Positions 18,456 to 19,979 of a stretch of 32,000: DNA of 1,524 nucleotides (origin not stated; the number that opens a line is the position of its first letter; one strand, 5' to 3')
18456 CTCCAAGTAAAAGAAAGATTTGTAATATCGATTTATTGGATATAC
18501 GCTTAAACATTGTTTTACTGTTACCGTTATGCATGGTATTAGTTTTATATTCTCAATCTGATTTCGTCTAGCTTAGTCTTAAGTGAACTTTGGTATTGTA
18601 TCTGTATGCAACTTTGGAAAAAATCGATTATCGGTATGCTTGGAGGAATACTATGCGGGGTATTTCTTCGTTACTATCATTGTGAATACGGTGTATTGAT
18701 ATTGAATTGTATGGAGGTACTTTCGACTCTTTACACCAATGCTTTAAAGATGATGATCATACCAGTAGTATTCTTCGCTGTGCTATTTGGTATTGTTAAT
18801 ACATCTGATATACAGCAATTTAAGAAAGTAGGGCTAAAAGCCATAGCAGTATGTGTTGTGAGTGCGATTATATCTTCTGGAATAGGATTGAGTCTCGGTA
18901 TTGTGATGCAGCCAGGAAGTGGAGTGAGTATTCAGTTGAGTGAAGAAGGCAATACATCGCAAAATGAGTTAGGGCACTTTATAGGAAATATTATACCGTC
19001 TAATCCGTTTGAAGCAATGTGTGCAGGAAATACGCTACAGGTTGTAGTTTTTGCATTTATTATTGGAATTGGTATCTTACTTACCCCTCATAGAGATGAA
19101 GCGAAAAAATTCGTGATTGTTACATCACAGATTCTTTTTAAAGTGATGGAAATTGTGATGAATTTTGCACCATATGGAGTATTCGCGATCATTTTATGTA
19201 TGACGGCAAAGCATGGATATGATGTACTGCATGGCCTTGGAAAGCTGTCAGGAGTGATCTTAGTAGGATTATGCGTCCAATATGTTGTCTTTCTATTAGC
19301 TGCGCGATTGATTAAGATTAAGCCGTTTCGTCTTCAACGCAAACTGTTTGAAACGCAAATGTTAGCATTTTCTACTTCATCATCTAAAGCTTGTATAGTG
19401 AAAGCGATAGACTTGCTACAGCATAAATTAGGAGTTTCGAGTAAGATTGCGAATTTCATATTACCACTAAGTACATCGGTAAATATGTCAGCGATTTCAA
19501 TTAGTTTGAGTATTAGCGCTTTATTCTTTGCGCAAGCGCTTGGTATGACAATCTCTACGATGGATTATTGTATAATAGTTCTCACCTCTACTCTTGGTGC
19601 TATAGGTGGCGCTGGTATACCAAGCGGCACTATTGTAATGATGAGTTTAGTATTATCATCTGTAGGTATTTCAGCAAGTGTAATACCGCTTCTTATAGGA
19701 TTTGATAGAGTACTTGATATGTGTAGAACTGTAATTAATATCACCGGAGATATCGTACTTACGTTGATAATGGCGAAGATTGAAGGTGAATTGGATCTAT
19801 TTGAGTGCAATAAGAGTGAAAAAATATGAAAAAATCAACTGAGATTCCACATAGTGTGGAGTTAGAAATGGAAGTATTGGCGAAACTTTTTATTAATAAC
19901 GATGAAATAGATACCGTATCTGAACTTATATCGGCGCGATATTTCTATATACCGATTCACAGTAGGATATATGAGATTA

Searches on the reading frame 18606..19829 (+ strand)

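Call 61: search_protein_families(library=pfam, proteins=[window:18606-19829:+], max_evalue=0.00001)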
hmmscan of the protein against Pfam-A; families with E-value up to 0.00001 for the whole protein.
window:18606-19829:+ (407 aa): 1 family
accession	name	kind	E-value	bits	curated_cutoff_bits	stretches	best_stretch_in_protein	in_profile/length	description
PF00375.23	SDF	-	1.4e-95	321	27.9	1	3-391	1-386/387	Sodium:dicarboxylate symporter family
